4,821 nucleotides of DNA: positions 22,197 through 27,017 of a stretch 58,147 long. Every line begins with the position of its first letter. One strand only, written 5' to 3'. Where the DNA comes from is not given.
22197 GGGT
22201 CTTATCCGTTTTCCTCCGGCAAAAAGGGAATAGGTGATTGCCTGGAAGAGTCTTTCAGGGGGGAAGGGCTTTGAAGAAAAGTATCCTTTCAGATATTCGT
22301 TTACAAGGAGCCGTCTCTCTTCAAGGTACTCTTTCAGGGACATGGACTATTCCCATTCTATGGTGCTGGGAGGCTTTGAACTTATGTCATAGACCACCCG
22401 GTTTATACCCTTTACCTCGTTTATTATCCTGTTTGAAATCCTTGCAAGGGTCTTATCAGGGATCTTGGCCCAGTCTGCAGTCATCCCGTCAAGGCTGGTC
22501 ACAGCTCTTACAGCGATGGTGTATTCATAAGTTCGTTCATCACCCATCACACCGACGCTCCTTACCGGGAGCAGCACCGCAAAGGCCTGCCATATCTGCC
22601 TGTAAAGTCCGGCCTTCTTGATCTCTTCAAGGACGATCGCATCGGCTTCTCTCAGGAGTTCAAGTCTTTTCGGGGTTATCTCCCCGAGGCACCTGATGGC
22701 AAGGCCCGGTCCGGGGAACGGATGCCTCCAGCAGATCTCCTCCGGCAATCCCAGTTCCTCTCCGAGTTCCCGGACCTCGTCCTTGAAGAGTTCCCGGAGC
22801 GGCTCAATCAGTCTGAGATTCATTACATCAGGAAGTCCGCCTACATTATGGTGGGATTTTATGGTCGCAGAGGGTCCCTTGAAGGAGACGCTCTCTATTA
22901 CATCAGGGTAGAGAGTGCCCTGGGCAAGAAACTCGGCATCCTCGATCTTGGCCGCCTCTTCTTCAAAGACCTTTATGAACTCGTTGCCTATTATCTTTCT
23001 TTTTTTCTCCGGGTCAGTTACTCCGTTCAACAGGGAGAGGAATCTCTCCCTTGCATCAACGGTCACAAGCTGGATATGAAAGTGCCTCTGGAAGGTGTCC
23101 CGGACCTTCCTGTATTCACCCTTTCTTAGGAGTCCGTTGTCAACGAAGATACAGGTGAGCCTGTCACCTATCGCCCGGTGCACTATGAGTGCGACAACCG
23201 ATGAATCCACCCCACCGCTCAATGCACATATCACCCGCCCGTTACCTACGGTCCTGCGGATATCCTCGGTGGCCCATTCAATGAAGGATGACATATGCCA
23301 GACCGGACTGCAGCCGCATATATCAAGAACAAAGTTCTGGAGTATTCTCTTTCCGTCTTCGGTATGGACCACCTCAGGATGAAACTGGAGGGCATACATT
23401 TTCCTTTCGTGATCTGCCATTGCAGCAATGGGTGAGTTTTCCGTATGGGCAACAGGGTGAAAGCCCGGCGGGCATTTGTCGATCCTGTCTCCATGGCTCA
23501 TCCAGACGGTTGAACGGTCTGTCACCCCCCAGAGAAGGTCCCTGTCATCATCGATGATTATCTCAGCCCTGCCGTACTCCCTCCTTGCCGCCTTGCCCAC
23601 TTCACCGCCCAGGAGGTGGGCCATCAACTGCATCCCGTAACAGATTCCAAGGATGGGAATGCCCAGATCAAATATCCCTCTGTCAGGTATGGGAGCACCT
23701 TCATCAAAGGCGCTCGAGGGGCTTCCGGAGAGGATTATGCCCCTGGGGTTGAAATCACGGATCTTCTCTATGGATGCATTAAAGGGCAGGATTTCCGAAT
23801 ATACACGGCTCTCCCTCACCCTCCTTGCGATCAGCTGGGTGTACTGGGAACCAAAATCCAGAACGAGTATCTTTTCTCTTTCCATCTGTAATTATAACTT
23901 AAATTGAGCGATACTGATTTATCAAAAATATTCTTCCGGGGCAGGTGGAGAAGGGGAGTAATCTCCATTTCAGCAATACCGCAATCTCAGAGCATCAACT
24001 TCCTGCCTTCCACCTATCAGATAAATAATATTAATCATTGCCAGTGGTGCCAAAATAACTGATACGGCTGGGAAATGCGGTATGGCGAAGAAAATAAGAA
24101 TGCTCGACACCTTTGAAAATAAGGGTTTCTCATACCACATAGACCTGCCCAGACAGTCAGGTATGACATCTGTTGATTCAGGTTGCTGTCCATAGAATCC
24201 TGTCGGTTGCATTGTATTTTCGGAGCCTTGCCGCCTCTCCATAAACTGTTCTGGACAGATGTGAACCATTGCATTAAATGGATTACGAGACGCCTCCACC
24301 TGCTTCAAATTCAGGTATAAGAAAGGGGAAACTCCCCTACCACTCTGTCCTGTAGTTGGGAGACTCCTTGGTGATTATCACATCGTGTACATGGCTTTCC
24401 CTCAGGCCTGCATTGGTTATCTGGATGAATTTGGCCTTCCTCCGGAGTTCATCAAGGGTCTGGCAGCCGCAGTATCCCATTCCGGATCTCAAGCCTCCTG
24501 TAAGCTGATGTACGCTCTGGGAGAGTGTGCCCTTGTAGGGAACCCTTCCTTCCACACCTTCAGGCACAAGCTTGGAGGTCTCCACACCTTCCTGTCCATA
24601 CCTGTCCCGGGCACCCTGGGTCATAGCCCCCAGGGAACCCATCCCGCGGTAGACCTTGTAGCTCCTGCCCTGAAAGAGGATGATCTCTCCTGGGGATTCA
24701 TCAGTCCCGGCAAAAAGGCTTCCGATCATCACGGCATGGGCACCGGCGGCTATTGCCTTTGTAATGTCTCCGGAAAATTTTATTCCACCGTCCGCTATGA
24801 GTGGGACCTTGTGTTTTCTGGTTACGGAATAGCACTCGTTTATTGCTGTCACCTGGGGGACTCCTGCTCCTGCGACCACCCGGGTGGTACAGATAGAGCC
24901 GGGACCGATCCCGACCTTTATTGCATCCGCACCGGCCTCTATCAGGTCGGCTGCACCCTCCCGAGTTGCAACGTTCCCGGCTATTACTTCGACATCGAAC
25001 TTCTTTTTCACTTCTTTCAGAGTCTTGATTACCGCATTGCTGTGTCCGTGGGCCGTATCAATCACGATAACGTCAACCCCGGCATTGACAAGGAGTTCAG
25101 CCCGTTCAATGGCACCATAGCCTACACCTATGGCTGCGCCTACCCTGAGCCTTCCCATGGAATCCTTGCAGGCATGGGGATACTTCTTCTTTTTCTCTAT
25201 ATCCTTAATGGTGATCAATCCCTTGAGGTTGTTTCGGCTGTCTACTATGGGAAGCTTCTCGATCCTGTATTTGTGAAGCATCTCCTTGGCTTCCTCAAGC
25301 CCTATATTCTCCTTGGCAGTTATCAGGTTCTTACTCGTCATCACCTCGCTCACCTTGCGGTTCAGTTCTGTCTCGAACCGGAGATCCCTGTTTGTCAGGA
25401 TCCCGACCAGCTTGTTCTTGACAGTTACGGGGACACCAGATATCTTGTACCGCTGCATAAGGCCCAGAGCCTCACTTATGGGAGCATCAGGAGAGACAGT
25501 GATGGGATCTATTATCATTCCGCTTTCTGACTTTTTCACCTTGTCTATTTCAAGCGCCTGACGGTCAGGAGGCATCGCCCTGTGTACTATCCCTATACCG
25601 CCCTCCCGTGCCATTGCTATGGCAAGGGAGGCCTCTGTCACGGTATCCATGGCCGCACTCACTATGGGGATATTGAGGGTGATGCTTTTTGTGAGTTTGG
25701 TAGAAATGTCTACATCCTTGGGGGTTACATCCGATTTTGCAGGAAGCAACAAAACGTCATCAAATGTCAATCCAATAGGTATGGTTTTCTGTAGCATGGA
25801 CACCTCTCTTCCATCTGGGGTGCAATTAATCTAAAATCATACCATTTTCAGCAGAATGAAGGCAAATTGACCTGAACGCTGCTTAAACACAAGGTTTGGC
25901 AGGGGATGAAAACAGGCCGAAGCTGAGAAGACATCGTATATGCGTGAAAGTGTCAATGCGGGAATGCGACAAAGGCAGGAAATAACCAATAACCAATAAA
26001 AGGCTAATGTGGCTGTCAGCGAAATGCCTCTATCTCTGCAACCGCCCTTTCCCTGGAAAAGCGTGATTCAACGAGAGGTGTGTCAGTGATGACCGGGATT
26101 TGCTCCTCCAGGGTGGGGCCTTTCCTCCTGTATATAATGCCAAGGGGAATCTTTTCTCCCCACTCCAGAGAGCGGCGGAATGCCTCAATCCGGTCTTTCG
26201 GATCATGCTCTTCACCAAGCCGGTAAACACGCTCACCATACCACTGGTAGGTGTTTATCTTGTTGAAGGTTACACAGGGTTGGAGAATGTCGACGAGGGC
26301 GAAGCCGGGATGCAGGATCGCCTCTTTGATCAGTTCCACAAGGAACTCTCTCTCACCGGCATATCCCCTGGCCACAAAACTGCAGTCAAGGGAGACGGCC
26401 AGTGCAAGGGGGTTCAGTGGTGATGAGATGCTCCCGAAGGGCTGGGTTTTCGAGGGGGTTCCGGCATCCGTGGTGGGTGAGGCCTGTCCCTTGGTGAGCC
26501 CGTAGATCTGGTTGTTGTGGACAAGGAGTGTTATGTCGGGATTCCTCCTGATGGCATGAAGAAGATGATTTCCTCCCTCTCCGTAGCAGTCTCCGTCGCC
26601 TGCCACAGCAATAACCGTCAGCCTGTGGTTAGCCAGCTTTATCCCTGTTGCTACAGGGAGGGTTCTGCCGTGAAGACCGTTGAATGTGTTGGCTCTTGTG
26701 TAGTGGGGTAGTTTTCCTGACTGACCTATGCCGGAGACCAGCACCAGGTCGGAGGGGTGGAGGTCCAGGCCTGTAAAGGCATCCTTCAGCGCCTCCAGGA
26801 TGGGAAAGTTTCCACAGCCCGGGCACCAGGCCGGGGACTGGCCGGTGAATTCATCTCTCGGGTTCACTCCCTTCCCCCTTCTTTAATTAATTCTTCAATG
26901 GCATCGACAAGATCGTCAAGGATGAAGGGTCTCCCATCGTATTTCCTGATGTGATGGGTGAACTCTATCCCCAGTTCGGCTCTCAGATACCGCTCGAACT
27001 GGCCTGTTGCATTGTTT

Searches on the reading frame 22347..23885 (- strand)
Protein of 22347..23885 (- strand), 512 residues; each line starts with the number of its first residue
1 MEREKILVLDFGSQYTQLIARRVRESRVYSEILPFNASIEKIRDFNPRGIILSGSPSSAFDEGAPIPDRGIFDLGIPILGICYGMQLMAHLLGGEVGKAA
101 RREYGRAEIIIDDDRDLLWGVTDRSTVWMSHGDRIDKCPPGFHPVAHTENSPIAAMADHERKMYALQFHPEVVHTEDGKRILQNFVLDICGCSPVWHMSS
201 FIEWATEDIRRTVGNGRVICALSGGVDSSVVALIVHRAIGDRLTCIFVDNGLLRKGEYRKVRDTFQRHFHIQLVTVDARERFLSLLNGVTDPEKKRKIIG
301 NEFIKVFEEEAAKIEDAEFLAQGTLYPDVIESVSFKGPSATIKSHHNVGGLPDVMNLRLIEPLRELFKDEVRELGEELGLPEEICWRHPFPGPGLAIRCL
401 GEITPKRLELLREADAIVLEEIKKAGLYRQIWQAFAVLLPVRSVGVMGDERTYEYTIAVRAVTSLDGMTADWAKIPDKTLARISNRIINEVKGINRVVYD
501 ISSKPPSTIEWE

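Call 39: search_protein_families(library=pfam, proteins=[window:22347-23885:-], max_evalue=0.00001)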
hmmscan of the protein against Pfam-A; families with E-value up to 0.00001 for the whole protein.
window:22347-23885:- (512 aa): 4 families
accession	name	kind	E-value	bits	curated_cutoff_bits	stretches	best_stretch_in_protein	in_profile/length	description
PF00958.27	GMP_synt_C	-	2e-47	159.6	27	1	420-511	1-92/92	GMP synthase C terminal domain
PF00117.34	GATase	-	3.6e-45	154.4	22.8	1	7-188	1-189/190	Glutamine amidotransferase class-I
PF07722.19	Peptidase_C26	-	1e-08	35.7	20.5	1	72-171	102-219/219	Peptidase C26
PF02540.23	NAD_synthase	-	1.6e-08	34.5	21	0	212-246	15-50/242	NAD synthase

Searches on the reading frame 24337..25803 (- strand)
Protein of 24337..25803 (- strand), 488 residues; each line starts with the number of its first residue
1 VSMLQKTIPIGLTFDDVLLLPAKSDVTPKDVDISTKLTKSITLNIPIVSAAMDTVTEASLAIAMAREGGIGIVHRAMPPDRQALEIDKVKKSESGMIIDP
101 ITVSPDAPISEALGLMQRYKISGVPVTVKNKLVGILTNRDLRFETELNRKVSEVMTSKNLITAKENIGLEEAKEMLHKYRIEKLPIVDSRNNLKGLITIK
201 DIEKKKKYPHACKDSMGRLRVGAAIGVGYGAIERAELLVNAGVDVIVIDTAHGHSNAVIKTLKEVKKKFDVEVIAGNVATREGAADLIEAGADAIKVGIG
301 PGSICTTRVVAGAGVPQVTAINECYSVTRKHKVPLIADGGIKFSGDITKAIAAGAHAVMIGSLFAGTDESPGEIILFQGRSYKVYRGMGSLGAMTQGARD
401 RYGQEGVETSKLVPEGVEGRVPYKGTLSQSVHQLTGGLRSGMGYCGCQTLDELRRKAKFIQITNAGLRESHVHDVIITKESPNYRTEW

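Call 39: search_protein_families(library=pfam, proteins=[window:24337-25803:-], max_evalue=0.00001)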
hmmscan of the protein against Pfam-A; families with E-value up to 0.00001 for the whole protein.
window:24337-25803:- (488 aa): 5 families
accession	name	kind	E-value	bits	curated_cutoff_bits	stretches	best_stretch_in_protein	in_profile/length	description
PF00478.31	IMPDH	-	2.5e-166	553.3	25.6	1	11-473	1-345/345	IMP dehydrogenase / GMP reductase domain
PF00571.33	CBS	-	3.6e-25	88.5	24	2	96-142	5-52/57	CBS domain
PF03060.21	NMO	-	6.7e-14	52.5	28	1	210-372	81-233/331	Nitronate monooxygenase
PF01070.24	FMN_dh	-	2e-09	37.4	24.9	1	255-364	203-305/350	FMN-dependent dehydrogenase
PF01645.23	Glu_synthase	-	1.5e-06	28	20.4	1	257-362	193-305/369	Conserved region in glutamate synthase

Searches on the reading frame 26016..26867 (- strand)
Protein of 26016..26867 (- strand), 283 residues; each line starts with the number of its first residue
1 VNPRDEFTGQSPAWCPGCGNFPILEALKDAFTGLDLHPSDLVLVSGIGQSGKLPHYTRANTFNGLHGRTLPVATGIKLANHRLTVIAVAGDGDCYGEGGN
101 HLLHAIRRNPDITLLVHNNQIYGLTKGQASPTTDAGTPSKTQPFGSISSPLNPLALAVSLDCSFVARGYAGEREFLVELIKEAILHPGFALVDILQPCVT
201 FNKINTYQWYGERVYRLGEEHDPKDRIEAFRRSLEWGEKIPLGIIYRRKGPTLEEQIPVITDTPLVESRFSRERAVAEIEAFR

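Call 39: search_protein_families(library=pfam, proteins=[window:26016-26867:-], max_evalue=0.00001)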
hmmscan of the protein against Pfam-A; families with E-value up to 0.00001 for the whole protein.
window:26016-26867:- (283 aa): 2 families
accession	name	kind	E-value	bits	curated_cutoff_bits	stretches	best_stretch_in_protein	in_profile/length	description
PF02775.26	TPP_enzyme_C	-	2e-29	102.7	21.9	1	53-194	18-151/151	Thiamine pyrophosphate enzyme, C-terminal TPP binding domain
PF12367.13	PFO_beta_C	-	1.1e-27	96.3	24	1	198-260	1-64/66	Pyruvate ferredoxin oxidoreductase beta subunit C terminal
